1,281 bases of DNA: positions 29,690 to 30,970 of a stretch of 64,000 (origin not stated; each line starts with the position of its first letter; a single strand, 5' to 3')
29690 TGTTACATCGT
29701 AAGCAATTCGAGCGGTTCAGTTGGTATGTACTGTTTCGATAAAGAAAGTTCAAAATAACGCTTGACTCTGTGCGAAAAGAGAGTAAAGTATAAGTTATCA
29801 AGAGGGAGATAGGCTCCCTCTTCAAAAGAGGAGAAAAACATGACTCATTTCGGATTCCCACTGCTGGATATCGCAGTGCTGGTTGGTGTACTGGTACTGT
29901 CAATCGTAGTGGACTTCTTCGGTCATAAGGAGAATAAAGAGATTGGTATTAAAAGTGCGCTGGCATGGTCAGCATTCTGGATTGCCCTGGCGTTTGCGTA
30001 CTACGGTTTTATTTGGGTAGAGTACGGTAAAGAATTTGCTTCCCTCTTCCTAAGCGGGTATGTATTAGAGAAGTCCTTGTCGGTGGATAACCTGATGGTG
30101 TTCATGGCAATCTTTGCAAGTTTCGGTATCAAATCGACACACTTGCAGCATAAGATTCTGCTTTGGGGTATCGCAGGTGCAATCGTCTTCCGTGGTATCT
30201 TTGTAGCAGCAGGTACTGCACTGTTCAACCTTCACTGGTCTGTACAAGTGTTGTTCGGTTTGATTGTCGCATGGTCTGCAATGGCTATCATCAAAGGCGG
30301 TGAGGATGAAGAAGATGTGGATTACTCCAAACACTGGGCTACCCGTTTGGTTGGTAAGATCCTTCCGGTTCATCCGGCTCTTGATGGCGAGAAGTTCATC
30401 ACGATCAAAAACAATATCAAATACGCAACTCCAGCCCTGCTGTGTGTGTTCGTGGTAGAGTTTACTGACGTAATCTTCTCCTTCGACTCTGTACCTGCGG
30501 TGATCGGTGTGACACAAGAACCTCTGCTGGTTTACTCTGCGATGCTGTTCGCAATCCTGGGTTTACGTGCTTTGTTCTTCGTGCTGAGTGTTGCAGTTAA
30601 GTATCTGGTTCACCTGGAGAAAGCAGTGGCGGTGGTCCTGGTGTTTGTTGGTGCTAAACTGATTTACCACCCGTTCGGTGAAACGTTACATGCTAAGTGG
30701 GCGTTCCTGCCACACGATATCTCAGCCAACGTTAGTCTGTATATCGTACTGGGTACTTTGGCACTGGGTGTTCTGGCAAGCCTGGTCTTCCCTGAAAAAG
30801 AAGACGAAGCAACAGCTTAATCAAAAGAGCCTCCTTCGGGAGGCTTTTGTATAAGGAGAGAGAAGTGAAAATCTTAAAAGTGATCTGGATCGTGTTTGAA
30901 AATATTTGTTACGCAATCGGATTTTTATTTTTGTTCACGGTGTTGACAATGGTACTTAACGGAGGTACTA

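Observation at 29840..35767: Phage-borne Ter-like module: TerC, lipoprotein, TelA-like, vWA/TerY-like and TerD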

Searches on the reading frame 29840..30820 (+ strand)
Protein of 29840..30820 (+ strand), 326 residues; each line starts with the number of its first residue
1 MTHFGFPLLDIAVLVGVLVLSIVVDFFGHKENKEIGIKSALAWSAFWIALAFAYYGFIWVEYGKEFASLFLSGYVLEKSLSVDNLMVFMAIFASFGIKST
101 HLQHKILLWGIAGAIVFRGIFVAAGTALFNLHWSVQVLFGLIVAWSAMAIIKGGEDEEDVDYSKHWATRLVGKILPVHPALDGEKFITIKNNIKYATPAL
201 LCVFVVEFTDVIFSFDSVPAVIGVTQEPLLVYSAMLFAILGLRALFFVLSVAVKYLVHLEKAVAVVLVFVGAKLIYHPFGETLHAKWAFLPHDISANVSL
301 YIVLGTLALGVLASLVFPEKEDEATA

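Call 3: search_protein_families(library=pfam, proteins=[window:29840-30820:+], max_evalue=0.01)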
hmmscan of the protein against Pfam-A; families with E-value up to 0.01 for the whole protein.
window:29840-30820:+ (326 aa): 1 family
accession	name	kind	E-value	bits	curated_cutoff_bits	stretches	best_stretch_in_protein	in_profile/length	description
PF03741.22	TerC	-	8.1e-41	140.1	27.8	1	72-277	2-177/178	Integral membrane protein TerC family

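Call 14: search_protein_families(library=phrogs, proteins=[window:29840-30820:+], max_evalue=0.001)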
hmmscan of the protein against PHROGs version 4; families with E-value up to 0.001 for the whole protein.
window:29840-30820:+ (326 aa): 1 family
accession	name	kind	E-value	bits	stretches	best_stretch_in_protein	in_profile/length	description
phrog_7180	-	moron, auxiliary metabolic gene and host takeover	1.7e-95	320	1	54-324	1-240/242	membrane protein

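Call 19: search_protein_families(library=ncbifam, proteins=[window:29840-30820:+], max_evalue=0.01)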
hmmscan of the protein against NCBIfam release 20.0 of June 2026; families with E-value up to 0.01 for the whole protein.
window:29840-30820:+ (326 aa): 3 families
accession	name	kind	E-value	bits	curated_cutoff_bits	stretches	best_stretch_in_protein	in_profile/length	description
TIGR03718.1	R_switched_Alx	subfamily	1.8e-96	323.2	246.4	1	11-319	6-302/303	TerC/Alx family metal homeostasis membrane protein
TIGR03716.1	R_switched_YkoY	subfamily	2.5e-17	63.2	138.5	1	75-308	7-210/220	integral membrane protein, YkoY family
TIGR03717.1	R_switched_YjbE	subfamily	3e-09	36.9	134.8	1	80-276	12-166/176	YjbE family putative metal transport protein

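Call 20: search_protein_families(library=padloc, proteins=[window:29840-30820:+], max_evalue=0.01)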
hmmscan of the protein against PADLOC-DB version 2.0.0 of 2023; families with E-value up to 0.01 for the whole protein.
window:29840-30820:+ (326 aa): 0 families

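Call 71: find_homologous_proteins(query=window:29840-30820:+, max_evalue=1e-10)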
Query window:29840-30820:+ (326 aa): 7254 proteins with E <= 1e-10 among 8000 candidates; the best 120 are listed.
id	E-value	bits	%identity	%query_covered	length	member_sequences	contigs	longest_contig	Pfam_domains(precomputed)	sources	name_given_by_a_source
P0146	1.8e-194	664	95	100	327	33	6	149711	PF03741.23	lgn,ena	-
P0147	1.1e-193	661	94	100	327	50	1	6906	PF03741.23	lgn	-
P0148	7.8e-192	655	93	100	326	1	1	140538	PF03741.23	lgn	-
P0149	1.2e-191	654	92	100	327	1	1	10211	PF03741.23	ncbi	-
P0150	1.3e-191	654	94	98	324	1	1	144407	PF03741.23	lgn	-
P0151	5.1e-191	652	94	98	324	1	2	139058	PF03741.23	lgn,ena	-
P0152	1.3e-190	651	95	98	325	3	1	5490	PF03741.23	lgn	-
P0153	1.2e-187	641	91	100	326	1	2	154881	PF03741.23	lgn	-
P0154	3.7e-185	633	89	100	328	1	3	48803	PF03741.23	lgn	-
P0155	2.9e-183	627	89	99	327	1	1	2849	PF03741.23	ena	-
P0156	4.2e-183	626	89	99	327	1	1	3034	PF03741.23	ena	-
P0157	2.0e-182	624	90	99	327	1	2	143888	PF03741.23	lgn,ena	-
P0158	4.8e-182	623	87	99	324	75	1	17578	PF03741.23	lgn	-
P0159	5.8e-182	623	90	99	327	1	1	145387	PF03741.23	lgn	-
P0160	1.5e-180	618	88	99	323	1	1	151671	PF03741.23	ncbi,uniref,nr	ncbi:integral membrane protein [Escherichia phage vB_EcoM-Ro121c4YLVW]|uniref:Integral membrane prot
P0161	1.9e-179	614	87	99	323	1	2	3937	PF03741.23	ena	-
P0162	6.2e-171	586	84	99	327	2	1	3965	PF03741.23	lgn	-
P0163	5.3e-168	577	83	99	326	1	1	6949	PF03741.23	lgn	-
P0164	2.0e-167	575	83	99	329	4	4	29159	PF03741.23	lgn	-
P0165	2.1e-166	571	82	99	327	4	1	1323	PF03741.23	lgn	-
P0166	3.5e-166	571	83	99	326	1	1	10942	PF03741.23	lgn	-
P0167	3.2e-164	564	81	100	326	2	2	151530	PF03741.23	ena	-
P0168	3.5e-164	564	80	99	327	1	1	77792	PF03741.23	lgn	-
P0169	4.4e-164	564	82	98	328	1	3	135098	PF03741.23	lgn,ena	-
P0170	4.7e-163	560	80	99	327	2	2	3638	PF03741.23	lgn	-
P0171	7.0e-162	557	82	100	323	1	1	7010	PF03741.23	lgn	-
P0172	3.4e-161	554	81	98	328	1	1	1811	PF03741.23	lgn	-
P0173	5.3e-153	527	79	98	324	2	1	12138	PF03741.23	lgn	-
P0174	1.9e-150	519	76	99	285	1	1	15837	PF03741.23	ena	-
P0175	1.2e-147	510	72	99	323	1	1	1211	PF03741.23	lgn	-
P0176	1.2e-146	506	72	100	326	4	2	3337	PF03741.23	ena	-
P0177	3.3e-146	505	73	99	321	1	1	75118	PF03741.23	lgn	-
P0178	6.2e-145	501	70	99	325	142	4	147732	PF03741.23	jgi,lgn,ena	jgi:tellurite resistance protein TerC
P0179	5.6e-144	498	74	98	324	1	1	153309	PF03741.23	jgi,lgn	jgi:tellurite resistance protein TerC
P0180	7.2e-144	497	72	98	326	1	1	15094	PF03741.23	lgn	-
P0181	2.2e-141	489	71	98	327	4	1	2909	PF03741.23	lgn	-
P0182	1.7e-140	486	69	99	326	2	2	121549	PF03741.23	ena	-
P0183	9.4e-139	481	73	98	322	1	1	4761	PF03741.23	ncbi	-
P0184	3.7e-138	479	69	99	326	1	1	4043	PF03741.23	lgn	-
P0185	6.5e-138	478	68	99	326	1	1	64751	PF03741.23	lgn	-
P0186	1.2e-136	474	68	99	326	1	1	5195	PF03741.23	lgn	-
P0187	2.0e-115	404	61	96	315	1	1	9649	PF03741.23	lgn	-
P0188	5.5e-114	399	58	92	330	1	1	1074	PF03741.23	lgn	-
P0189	6.3e-110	386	96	58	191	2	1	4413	PF03741.23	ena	-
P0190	2.2e-108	381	60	96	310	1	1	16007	PF03741.23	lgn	-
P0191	5.0e-106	373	59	96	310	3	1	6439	PF03741.23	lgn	-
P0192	1.7e-105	371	60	96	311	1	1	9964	PF03741.23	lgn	-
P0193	4.9e-102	360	57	97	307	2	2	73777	PF03741.23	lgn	-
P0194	3.8e-101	357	57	98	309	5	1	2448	PF03741.23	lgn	-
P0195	5.3e-101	356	54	99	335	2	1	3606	PF03741.23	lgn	-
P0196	2.9e-100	354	53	99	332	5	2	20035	PF03741.23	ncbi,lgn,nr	ncbi:TerC/Alx family metal homeostasis membrane protein [Glaesserella parasuis]|nr:TerC/Alx family m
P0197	3.5e-100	354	54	99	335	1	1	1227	PF03741.23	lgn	-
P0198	5.2e-100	353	53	99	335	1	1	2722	PF03741.23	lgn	-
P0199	2.3e-99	351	58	94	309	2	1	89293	PF03741.23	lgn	-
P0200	3.4e-99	351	56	99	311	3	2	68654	PF03741.23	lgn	-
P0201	5.0e-99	350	53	99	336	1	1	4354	PF03741.23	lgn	-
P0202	5.1e-99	350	53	99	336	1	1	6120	PF03741.23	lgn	-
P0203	5.7e-99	350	55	99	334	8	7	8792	PF03741.23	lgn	-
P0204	6.1e-99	350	53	99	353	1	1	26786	PF03741.23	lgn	-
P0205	9.1e-99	349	52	100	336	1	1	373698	PF03741.23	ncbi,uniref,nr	ncbi:tellurium resistance protein TerC [Haemophilus paracuniculus]|uniref:Tellurium resistance prote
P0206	1.0e-98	349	55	99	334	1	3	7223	PF03741.23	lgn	-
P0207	1.8e-98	348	53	99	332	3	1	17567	PF03741.23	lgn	-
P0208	4.3e-98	347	53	98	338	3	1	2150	PF03741.23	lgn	-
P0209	4.3e-98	347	52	99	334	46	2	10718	PF03741.23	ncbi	-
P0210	4.7e-98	347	54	98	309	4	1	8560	PF03741.23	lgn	-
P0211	6.8e-98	346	51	98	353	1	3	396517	PF03741.23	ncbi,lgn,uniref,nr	ncbi:TerC/Alx family metal homeostasis membrane protein [Roseospira marina]|uniref:TerC/Alx family m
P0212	1.8e-97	345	52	99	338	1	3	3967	PF03741.23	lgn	-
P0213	2.3e-97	345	54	97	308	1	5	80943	PF03741.23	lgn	-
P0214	3.0e-97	344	53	99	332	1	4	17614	PF03741.23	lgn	-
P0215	3.0e-97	344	54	100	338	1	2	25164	PF03741.23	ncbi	-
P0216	5.2e-97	343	54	99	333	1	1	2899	PF03741.23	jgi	-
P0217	6.7e-97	343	51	99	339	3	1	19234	PF03741.23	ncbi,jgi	-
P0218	8.3e-97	343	54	99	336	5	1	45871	PF03741.23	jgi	-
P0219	8.6e-97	343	53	100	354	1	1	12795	PF03741.23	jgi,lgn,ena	-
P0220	8.9e-97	343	53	99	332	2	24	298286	PF03741.23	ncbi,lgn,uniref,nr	ncbi:TerC/Alx family metal homeostasis membrane protein [Glaesserella parasuis]|uniref:TerC/Alx fami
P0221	1.0e-96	342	53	99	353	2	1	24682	PF03741.23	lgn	-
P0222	1.2e-96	342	55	95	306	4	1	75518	PF03741.23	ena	-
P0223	1.5e-96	342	53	99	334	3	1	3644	PF03741.23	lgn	-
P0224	1.5e-96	342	53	95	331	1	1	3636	PF03741.23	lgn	-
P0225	1.5e-96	342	55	99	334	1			PF03741.23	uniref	uniref:Membrane protein n=1 Tax=Histophilus somni (strain 129Pt) TaxID=205914 RepID=Q0I308_HISS1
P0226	2.3e-96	341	52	100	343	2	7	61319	PF03741.23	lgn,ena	-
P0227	2.8e-96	341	52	99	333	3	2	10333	PF03741.23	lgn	-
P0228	3.3e-96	341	53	99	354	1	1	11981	PF03741.23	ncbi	-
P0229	3.9e-96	340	52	98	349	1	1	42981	PF03741.23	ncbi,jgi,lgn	-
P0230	4.0e-96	340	54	99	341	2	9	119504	PF03741.23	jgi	jgi:tellurite resistance protein TerC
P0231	4.7e-96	340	52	99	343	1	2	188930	PF03741.23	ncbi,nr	ncbi:tellurium resistance protein TerC [Betaproteobacteria bacterium]|nr:tellurium resistance protei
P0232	5.1e-96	340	52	99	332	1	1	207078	PF03741.23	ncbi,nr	ncbi:tellurium resistance protein TerC [Pasteurellaceae bacterium LFhippo2]|nr:tellurium resistance 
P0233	5.8e-96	340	52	98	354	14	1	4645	PF03741.23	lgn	-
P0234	5.9e-96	340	53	99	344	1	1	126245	PF03741.23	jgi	-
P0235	6.2e-96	340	52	99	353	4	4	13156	PF03741.23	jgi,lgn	-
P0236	6.3e-96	340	53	99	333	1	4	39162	PF03741.23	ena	-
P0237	8.0e-96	339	51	99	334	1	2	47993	PF03741.23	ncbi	ncbi:TerC/Alx family metal homeostasis membrane protein [Ursidibacter arcticus]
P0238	8.2e-96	339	53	98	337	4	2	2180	PF03741.23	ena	-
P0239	9.8e-96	339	53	98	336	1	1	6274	PF03741.23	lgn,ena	-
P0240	1.1e-95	339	53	98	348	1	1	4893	PF03741.23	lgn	-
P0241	1.1e-95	339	53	99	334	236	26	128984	PF03741.23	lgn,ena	-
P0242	1.1e-95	339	52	99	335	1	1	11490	PF03741.23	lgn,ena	-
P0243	1.6e-95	339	53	99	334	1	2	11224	PF03741.23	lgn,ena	-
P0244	1.6e-95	338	52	100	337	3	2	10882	PF03741.23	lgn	-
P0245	1.6e-95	338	51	98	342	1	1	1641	PF03741.23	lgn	-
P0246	1.7e-95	338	52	99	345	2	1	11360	PF03741.23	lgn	-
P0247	1.8e-95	338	52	99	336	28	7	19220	PF03741.23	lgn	-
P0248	1.8e-95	338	52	98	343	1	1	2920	PF03741.23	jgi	jgi:tellurite resistance protein TerC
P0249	2.0e-95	338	54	100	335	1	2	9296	PF03741.23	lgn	-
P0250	2.2e-95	338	52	99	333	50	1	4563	PF03741.23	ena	-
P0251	2.2e-95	338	52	100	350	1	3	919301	PF03741.23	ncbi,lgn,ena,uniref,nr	ncbi:TerC/Alx family metal homeostasis membrane protein [Azospirillum ramasamyi]|uniref:Tellurium re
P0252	2.7e-95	338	53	99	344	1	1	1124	PF03741.23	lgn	-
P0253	2.7e-95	338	52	100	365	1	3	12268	PF03741.23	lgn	-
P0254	2.8e-95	338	51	98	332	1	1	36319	PF03741.23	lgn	-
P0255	3.1e-95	338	55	93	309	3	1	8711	PF03741.23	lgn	-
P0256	3.3e-95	337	53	99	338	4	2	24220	PF03741.23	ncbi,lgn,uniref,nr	ncbi:tellurium resistance protein TerC [Rhodospirillum rubrum]|uniref:TerC/Alx family metal homeosta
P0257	3.5e-95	337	51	99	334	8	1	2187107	PF03741.23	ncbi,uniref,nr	ncbi:TerC/Alx family metal homeostasis membrane protein [Avibacterium avium]|uniref:Inner membrane p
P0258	3.5e-95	337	53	99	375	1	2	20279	PF03741.23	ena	-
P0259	3.6e-95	337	54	99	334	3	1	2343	PF03741.23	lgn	-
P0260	3.8e-95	337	52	98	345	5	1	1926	PF03741.23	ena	-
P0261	4.3e-95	337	51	98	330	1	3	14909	PF03741.23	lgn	-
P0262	4.7e-95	337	52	100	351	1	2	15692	PF03741.23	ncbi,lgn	-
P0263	5.1e-95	337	53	99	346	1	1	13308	PF03741.23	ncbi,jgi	jgi:tellurite resistance protein TerC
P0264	5.8e-95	337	51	99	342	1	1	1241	PF03741.23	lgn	-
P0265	6.1e-95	337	53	99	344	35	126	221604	PF03741.23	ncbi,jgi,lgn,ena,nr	ncbi:MAG TPA: TerC/Alx family metal homeostasis membrane protein [Nitrospira sp.]|jgi:tellurite resi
